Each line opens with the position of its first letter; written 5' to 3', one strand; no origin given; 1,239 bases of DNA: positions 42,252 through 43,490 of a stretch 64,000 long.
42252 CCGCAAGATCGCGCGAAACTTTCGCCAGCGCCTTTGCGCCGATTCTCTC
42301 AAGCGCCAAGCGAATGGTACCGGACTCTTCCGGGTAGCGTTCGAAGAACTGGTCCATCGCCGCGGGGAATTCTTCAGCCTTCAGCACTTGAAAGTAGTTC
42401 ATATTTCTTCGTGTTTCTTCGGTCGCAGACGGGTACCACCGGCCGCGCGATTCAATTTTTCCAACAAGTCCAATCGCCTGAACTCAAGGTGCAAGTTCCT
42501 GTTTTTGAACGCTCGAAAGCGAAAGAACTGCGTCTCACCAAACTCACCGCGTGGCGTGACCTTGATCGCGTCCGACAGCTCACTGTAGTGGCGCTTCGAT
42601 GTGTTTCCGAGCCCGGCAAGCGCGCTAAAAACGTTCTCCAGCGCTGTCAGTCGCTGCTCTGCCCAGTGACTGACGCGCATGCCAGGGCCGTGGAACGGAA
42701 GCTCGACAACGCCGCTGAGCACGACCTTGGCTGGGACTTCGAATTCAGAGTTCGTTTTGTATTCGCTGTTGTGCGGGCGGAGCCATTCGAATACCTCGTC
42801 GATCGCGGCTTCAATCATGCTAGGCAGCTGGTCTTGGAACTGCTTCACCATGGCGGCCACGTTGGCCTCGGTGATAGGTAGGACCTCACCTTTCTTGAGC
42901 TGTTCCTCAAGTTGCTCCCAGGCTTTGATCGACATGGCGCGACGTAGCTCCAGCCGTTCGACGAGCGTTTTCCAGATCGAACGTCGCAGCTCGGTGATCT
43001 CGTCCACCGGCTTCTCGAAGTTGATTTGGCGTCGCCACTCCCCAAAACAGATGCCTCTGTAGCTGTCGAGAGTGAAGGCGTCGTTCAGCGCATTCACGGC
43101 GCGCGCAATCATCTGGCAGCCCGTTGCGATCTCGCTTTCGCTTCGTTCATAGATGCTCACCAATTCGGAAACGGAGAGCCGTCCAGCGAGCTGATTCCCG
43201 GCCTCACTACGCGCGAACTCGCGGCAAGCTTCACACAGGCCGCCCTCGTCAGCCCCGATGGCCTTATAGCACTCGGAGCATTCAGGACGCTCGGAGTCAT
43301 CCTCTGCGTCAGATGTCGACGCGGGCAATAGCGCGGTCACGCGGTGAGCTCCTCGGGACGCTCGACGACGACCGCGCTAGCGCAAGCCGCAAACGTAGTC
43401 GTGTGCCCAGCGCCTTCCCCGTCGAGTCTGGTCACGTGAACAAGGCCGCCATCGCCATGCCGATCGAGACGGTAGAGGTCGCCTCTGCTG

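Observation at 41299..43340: Adjacent X1-Y1 gene pair of unknown function on the leftward arm, with an X2/Y2 paralogous set on the other arm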

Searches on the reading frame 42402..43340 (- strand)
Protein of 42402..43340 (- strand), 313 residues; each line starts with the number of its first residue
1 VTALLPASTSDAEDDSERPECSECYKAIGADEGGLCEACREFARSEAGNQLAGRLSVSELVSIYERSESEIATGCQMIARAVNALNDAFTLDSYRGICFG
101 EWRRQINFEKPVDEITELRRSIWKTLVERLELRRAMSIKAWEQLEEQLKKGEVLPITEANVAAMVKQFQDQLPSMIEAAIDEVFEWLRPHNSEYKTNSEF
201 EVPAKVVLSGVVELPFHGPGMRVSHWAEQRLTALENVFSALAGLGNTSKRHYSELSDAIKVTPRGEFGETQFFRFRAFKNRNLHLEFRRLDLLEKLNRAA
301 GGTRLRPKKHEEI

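Call 5: search_protein_families(library=pfam, proteins=[window:42402-43340:-], max_evalue=1)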
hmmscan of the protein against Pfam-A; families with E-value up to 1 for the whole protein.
window:42402-43340:- (313 aa): 4 families
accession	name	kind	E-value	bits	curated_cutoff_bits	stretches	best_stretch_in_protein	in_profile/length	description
PF13708.11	DUF4942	-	2.6e-35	122.2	25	1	116-301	2-185/190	Domain of unknown function (DUF4942)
PF03704.23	BTAD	-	0.0042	17.9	22.1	0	221-266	52-96/146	Bacterial transcriptional activator domain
PF14570.12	zf-RING_4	-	0.021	15.1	27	1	21-41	25-45/48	RING/Ubox like zinc-binding domain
PF04097.20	Nic96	-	0.032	13.1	34.2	1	114-184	482-551/607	Nup93/Nic96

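Call 6: search_protein_families(library=phrogs, proteins=[window:42402-43340:-], max_evalue=0.01)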
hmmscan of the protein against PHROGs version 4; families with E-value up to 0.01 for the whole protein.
window:42402-43340:- (313 aa): 2 families
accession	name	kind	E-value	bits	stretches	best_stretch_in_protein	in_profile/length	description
phrog_38825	-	unknown function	1.7e-08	35.3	1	115-297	98-283/299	-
phrog_32703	-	unknown function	1.2e-05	25.2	1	117-302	271-467/480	-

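Call 8: search_protein_families(library=ncbifam, proteins=[window:42402-43340:-], max_evalue=0.1)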
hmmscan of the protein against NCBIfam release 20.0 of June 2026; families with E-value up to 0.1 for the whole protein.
window:42402-43340:- (313 aa): 1 family
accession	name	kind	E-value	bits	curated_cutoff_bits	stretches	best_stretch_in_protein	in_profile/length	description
TIGR02664.1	nitr_red_assoc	subfamily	0.034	14.7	110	1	136-235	30-121/145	nitrate reductase maturation protein NarM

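Call 9: search_protein_families(library=padloc, proteins=[window:42402-43340:-], max_evalue=0.1)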
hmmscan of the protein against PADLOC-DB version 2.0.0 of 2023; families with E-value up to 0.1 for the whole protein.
window:42402-43340:- (313 aa): 0 families

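Call 14: search_solved_structures(query=window:42402-43340:-, max_evalue=10)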
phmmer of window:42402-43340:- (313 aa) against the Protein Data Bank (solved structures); distinct sequences matched with E-value up to 10: 2.
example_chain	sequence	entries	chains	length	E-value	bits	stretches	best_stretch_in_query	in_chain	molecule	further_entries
1ur6_B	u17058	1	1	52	1.9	11.3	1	21-41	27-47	POTENTIAL TRANSCRIPTIONAL REPRESSOR NOT4HP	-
1e4u_A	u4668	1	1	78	2.1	11.2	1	21-41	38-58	TRANSCRIPTIONAL REPRESSOR NOT4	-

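Call 18: find_homologous_proteins(query=window:42402-43340:-)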
Query window:42402-43340:- (313 aa): 69 proteins with E <= 0.001 among 8000 candidates.
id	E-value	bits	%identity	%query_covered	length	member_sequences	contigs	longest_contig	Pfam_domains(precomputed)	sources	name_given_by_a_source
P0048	4.3e-205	698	100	100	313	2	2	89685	PF13708.12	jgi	-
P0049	1.8e-95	338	56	93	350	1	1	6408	PF13708.12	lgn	-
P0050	3.8e-94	334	52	97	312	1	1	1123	PF13708.12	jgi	jgi:hypothetical protein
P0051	4.2e-91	324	53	98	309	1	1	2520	PF13708.12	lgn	-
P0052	4.3e-90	320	56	92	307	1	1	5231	PF13708.12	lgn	-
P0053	1.1e-88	316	53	95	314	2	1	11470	PF13708.12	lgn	-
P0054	3.1e-87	311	53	97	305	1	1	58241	PF13708.12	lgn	-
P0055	2.0e-78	282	55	84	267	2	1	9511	PF13708.12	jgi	jgi:hypothetical protein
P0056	9.8e-77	277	53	82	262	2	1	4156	PF13708.12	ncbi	-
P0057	5.4e-76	274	52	82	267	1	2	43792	PF13708.12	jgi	jgi:hypothetical protein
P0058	6.5e-76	274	51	83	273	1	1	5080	PF13708.12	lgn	-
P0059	8.6e-75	270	53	83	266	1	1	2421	PF13708.12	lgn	-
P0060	1.3e-72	263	50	84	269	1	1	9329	PF13708.12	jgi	jgi:hypothetical protein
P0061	1.0e-69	254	46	85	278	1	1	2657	PF13708.12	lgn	-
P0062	1.1e-68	250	50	82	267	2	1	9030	PF13708.12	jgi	jgi:hypothetical protein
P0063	1.8e-68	250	48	85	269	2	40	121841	PF13708.12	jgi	jgi:hypothetical protein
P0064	1.5e-66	243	49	82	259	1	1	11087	PF13708.12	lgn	-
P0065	1.9e-65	240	50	76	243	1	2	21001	PF13708.12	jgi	jgi:hypothetical protein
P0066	1.7e-64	236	45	82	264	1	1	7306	PF13708.12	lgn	-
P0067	2.0e-64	236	49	82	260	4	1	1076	PF13708.12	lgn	-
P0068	2.5e-64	236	48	82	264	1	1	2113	PF13708.12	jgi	-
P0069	2.6e-64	236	49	83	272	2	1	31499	PF13708.12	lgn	-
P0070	6.0e-64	235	50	83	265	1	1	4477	PF13708.12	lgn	-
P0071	5.9e-63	231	46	83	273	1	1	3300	PF13708.12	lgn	-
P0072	1.6e-62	230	42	95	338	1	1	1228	PF13708.12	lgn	-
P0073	2.1e-62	230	46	83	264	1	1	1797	PF13708.12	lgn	-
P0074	2.1e-62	230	48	85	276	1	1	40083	PF13708.12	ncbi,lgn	-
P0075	9.5e-62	227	47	83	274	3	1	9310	PF13708.12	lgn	-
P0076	1.3e-61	227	45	82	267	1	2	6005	PF13708.12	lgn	-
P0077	2.7e-61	226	46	82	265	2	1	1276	PF13708.12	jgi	-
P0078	2.9e-60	223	46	81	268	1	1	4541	PF13708.12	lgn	-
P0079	3.3e-60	222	45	83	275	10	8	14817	PF13708.12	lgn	-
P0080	5.9e-60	222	45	84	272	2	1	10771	PF13708.12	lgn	-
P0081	6.0e-60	222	47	82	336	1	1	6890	PF13708.12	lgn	-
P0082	1.0e-59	221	47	81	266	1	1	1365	PF13708.12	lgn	-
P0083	1.1e-59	221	45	82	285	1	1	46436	PF13708.12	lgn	-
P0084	2.2e-59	220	45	84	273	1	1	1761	PF13708.12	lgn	-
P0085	3.7e-59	219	46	83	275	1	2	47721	PF13708.12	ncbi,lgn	ncbi:MAG: hypothetical protein AMXMBFR56_65820 [Polyangiaceae bacterium]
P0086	5.6e-59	218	47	82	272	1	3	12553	PF13708.12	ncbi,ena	-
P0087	7.0e-59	218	45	84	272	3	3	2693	PF13708.12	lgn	-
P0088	9.5e-59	218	45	82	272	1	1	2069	PF13708.12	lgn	-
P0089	4.9e-57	212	43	84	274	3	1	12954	PF13708.12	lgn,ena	-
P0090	1.2e-56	211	43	84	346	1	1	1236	PF13708.12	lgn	-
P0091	1.7e-56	210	46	82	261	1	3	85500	PF13708.12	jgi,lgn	jgi:hypothetical protein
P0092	6.0e-56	208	45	82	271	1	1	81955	PF13708.12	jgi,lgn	jgi:hypothetical protein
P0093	5.6e-55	205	42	83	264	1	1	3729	PF13708.12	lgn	-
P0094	8.1e-55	205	43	83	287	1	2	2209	PF13708.12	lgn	-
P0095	1.0e-54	204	44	82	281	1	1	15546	PF13708.12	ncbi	-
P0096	1.0e-54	204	43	82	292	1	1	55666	PF13708.12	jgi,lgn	jgi:hypothetical protein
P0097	2.0e-54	203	44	83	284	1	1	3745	PF13708.12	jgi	jgi:Domain of unknown function (DUF4942)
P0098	6.6e-54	202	44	83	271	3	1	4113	PF13708.12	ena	-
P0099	7.6e-52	195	44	83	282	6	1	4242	PF13708.12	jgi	jgi:hypothetical protein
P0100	3.4e-51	193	49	63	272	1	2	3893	PF13708.12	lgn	-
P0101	8.6e-51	191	43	84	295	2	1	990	PF13708.12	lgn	-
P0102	1.8e-50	190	43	84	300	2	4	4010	PF13708.12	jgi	jgi:hypothetical protein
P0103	1.9e-50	190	44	84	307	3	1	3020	PF13708.12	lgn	-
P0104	1.7e-49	187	44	84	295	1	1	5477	PF13708.12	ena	-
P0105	4.4e-49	186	44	84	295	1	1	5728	PF13708.12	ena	-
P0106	1.1e-48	185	45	82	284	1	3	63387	PF13708.12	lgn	-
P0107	1.2e-48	184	40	82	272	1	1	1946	PF13708.12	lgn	-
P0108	1.4e-48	184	43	84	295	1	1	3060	PF13708.12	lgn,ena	-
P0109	3.8e-48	183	43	84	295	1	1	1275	PF13708.12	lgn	-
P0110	1.1e-47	181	44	81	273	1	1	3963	PF13708.12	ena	-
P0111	1.7e-47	181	42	84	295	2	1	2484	PF13708.12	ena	-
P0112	1.7e-45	174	42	84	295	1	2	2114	PF13708.12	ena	-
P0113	3.8e-44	170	49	55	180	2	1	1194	PF13708.12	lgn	-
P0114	3.5e-37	147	37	81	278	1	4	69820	PF13708.12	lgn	-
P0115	5.7e-36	143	36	80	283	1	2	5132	PF13708.12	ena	-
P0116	8.7e-32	129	42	61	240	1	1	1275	PF13708.12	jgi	jgi:hypothetical protein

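Call 40: find_encoding_contigs(protein=P0054, flank=10000, max_places=2)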
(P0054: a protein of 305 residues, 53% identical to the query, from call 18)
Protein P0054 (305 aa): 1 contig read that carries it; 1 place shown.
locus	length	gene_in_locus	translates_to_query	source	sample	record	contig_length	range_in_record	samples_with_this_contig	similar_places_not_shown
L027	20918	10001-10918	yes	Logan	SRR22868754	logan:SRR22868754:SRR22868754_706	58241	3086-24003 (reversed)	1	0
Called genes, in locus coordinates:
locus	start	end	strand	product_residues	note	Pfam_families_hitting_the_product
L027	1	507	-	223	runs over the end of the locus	PF13392:HNH_3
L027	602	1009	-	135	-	-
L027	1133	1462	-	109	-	-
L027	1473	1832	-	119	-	PF19800:DUF6283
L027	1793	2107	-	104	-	-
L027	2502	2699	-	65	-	-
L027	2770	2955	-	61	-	-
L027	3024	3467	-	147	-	-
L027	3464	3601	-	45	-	-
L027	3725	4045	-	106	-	-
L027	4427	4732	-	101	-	-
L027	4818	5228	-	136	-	-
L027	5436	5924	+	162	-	-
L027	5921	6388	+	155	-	-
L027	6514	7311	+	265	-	PF06067:DUF932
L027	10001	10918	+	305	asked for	PF13708:DUF4942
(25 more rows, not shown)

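Call 41: find_encoding_contigs(protein=P0053, flank=8000, max_places=2)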
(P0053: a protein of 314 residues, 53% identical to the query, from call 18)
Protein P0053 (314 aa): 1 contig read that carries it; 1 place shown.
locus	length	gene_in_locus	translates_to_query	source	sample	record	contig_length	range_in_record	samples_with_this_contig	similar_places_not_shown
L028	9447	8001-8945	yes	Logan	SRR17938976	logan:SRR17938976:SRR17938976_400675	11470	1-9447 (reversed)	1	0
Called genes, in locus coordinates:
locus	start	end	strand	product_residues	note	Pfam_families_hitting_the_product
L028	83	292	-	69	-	-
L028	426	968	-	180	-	-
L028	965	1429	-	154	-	-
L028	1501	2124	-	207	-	-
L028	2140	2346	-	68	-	-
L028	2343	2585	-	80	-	-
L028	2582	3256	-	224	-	-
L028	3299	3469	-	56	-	-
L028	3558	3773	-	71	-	-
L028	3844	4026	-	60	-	-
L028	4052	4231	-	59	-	-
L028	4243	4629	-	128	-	-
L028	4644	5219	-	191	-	-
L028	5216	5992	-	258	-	PF12728:HTH_17 (weak)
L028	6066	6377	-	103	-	-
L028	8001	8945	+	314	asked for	PF13708:DUF4942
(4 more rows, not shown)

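Call 45: predict_structure(alignment_id=A2)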
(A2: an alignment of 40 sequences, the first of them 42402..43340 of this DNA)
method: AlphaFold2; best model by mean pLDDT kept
length: 313 residues; sequences in the alignment: 40
mean_pLDDT: 88.2   pTM: 0.75
mean pLDDT of the five models: 88.2, 87.2, 85.6, 85.5, 84.7
residues with pLDDT >= 90: 220; 70-90: 52; 50-70: 36; < 50: 5
segments of 3 or more residues with pLDDT < 50: none
pLDDT, mean of each block of 10 residues (from residue 1): 57 70 94 91 68 79 95 95 93 84 82 95 93 93 96 96 96 95 94 89 96 92 96 95 80 93 96 97 98 95 56 48
secondary structure, 60 per line:
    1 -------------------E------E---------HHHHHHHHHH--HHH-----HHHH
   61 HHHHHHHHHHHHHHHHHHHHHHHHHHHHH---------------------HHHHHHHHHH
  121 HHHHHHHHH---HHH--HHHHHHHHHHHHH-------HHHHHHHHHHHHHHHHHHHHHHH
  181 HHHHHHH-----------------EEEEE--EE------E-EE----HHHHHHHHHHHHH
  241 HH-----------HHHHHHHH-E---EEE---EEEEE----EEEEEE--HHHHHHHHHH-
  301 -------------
elements in order: H37-46 H57-89 H111-129 H138-150 H158-187 E205-209 H228-242 H254-261 E267-269 E273-277 E282-287 H290-299

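Call 60: find_related_loci(query=A2, collection=viral_contigs, flank=10000)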
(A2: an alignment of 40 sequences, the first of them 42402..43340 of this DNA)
Query A2 (313 aa) in viral_contigs; peptide patterns used: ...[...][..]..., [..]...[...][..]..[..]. (x = any residue, [..] = any of these).
67 stretches matched a pattern; 31 encode a relative of the query (tblastn E <= 1e-3); 31 distinct loci.
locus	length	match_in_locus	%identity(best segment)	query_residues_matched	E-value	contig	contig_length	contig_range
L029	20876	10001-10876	53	21-308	3e-91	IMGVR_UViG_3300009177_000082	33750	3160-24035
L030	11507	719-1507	47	47-309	7e-72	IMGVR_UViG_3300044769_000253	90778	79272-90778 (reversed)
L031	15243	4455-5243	43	49-309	3e-66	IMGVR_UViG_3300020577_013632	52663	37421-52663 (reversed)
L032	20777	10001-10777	42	56-311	8e-65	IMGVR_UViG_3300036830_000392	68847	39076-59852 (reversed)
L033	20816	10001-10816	40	40-307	8e-62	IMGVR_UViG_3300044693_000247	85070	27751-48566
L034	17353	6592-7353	46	51-307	5e-61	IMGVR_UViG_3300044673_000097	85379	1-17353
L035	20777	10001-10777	45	51-306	9e-61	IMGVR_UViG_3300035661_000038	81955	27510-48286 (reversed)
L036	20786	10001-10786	43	51-307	3e-59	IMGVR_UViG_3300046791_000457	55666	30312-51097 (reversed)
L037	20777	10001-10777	40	50-306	2e-57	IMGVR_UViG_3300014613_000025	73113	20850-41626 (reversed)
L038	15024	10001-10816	44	45-306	3e-63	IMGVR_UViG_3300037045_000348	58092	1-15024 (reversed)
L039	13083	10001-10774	42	51-305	4e-55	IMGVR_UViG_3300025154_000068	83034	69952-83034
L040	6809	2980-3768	41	51-306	8e-53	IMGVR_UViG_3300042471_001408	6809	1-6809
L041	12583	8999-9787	41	51-306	9e-53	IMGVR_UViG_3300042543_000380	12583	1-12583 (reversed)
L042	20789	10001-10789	41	51-306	9e-53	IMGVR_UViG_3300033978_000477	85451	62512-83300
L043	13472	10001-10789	41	51-306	9e-53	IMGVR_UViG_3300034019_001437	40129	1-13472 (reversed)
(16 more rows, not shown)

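Call 67: find_encoding_contigs(protein=P0049, flank=7000, max_places=2)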
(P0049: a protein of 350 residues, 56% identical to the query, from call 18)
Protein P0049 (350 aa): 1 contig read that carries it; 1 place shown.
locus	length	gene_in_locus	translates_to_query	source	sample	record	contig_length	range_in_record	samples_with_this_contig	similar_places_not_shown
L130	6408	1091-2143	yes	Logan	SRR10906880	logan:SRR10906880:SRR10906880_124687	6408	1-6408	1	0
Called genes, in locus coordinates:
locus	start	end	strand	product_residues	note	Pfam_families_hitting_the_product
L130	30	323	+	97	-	-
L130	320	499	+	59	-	-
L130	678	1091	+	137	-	-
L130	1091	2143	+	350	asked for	PF13708:DUF4942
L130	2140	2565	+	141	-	-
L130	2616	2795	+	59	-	-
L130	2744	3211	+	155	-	-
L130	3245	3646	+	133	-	-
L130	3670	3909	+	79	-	-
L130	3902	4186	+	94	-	-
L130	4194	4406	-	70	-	-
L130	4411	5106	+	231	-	-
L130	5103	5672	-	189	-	-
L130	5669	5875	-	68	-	-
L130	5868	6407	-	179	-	?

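Call 68: find_encoding_contigs(protein=P0052, flank=7000, max_places=2)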
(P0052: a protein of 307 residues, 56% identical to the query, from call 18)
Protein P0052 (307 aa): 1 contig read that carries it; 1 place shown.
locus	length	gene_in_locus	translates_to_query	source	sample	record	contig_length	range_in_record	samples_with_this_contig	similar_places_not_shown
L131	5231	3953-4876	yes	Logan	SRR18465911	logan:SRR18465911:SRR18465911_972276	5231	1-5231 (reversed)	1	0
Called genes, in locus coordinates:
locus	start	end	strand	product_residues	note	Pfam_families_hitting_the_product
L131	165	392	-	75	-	-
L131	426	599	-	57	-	-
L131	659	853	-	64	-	-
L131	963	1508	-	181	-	PF02954:HTH_8 (faint)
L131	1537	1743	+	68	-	-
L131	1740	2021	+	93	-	-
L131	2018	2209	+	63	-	-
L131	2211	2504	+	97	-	-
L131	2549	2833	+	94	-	-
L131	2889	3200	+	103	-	-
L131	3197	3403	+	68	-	-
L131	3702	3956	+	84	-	-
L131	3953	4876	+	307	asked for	PF13708:DUF4942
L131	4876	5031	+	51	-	-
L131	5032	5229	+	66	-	?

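Call 71: search_dna_similar(query=window:42402-43340:-, collection=phages, mode=protein, max_evalue=0.001, max_rows=30)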
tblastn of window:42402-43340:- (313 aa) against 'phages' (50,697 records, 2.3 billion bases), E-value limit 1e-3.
Records with a match: 18; places in all: 18; records where one place covers at least 80% of the query: 0.
Best place of each record, by identity: <60% 18.
By first word of the organism name: Vibrio 9; Riemerella 2; Pseudoalteromonas 2; Salmonella 1; Rhizobium 1; Tunturiibacter 1; Phage 1; Leeuwenhoekiella 1.
By host as written in the record: Vibrio crassostreae 3; - 3; Vibrio parahaemolyticus 2; Homo sapiens 1; Riemerella anatipestifer RAf2 1; Rhizobium phaseoli T3_3 1; Pseudoalteromonas marina Mano4(T) 1; Pseudoalteromonas sp. 1; and 5 more.
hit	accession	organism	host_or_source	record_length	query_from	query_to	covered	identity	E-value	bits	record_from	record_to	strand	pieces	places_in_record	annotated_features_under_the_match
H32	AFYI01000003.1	Salmonella enterica subsp. enterica serovar Infantis str. ...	Homo sapiens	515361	95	297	65%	27.6%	3e-11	70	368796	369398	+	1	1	hypothetical protein (x2)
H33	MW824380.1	Vibrio phage PS15B.2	Vibrio crassostreae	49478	81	297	69%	24.8%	2e-5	52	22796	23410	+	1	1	hypothetical protein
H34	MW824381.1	Vibrio phage PS15B.3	Vibrio crassostreae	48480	81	297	69%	24.3%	7e-5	50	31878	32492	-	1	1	hypothetical protein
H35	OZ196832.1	Vibrio phage PS15B-5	Seawater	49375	81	297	69%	24.3%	7e-5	50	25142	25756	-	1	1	hypothetical protein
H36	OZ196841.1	Vibrio phage PS15B-6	Seawater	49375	81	297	69%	24.3%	7e-5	50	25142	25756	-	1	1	hypothetical protein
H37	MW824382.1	Vibrio phage PS15B.4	Vibrio crassostreae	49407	81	297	69%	24.3%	7e-5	50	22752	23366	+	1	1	hypothetical protein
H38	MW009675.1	Vibrio phage vB_VpP_BT-1011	Vibrio parahaemolyticus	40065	120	302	58%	27.3%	7e-9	63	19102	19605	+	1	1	putative methylase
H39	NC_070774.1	Vibrio phage vB_VpP_BT-1011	Vibrio parahaemolyticus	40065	120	302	58%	27.3%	7e-9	63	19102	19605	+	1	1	putative methylase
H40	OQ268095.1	Riemerella phage vB_RanS_CRP5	Riemerella anatipestifer RAf2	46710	95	313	66%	23.2%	2e-4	69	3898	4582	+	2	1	S-adenosyl-L-methionine-dependent methyltransferase | DNA (cytosine-5-)-methyltransferase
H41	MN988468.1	Rhizobium phage RHph_TM3_3_3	Rhizobium phaseoli T3_3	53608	122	301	58%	26.3%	3e-6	55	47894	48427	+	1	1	putative DNA methyltransferase protein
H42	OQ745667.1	Pseudoalteromonas phage PS_L5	Pseudoalteromonas marina Mano4(T)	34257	117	297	58%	24.9%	2e-5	52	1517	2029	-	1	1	hypothetical protein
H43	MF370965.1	Pseudoalteromonas phage SL25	Pseudoalteromonas sp.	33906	117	297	58%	24.9%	2e-5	52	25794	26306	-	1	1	none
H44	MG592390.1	Vibrio phage 1.003.O._10N.286.48.A2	Vibrio lentus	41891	123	297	56%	25.1%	1e-5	53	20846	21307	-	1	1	protein of unknown function DUF4942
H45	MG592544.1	Vibrio phage 1.177.O._10N.286.45.E10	Vibrio sp. F12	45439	123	297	56%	24.6%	5e-5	51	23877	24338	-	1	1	protein of unknown function DUF4942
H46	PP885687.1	Tunturiibacter phage Tunturi_4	Tunturiibacter empetritectus M8UP27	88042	119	309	61%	22.2%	1e-7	59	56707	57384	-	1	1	DNA methyltransferase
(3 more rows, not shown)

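Call 72: search_dna_similar(query=window:42402-43340:-, collection=plasmids, mode=protein, max_evalue=0.001, max_rows=30, rows=spread)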
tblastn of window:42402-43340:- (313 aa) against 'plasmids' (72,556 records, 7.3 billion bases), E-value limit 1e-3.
Records with a match: 1398; places in all: 1402; records where one place covers at least 80% of the query: 8.
Best place of each record, by identity: <60% 1398.
By first word of the organism name: Klebsiella 892; Enterobacter 145; Escherichia 120; Citrobacter 58; Serratia 34; Pseudomonas 32; Salmonella 18; Paracoccus 10; Cereibacter 10; Raoultella 9; and 31 more.
By predicted mobility (MOB-suite, as given by PLSDB): conjugative 1287; non-mobilizable 82; mobilizable 29.
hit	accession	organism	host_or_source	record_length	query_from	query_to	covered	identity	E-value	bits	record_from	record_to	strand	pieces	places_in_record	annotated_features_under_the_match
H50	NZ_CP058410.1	Trichlorobacter lovleyi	whole genome,river sediment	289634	51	308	82%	38.3%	1e-40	158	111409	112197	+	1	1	DUF4942 domain-containing protein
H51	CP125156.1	Klebsiella pneumoniae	-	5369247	110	297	60%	27.7%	1e-11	73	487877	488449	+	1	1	DUF4942 domain-containing protein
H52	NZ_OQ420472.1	Escherichia coli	-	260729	118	297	58%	26.9%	8e-8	61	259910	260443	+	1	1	DUF4942 domain-containing protein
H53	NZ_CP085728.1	Citrobacter freundii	Homo sapiens,rectal swab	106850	118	297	58%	25.5%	1e-7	60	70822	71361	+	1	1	DUF4942 domain-containing protein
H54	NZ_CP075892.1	Klebsiella pneumoniae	Homo sapiens,blood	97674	122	297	56%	24.0%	4e-6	56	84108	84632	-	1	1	DUF4942 domain-containing protein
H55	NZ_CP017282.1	Klebsiella variicola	river water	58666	122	297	56%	23.5%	3e-5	53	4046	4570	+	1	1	DUF4942 domain-containing protein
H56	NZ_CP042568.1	Enterobacter hormaechei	Homo sapiens,Whole organism,clinical ...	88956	122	297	56%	23.5%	3e-5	53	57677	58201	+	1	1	DUF4942 domain-containing protein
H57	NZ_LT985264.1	Escherichia coli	-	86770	122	297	56%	23.5%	4e-5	53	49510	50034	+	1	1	DUF4942 domain-containing protein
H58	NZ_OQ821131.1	Klebsiella aerogenes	-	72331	122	297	56%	23.0%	5e-5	52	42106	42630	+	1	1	DUF4942 domain-containing protein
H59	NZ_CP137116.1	Citrobacter freundii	Homo sapiens,urine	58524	122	297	56%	23.0%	2e-4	50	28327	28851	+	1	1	DUF4942 domain-containing protein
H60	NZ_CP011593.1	Klebsiella oxytoca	Homo sapiens,Perirectal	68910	122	297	56%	23.0%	2e-4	50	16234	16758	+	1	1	DUF4942 domain-containing protein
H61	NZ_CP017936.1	Klebsiella pneumoniae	Homo sapiens,Abdominal Abscess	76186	122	297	56%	23.0%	2e-4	50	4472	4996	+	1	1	DUF4942 domain-containing protein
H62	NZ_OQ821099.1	Escherichia coli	-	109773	122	297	56%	23.0%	2e-4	50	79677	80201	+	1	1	DUF4942 domain-containing protein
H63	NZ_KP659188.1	Klebsiella pneumoniae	-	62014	122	297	56%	22.4%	2e-4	51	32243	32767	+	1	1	DUF4942 domain-containing protein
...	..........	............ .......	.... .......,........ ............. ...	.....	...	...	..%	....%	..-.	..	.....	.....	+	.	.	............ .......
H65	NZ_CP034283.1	Klebsiella pneumoniae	-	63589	122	297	56%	22.4%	2e-4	51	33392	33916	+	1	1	DUF4942 domain-containing protein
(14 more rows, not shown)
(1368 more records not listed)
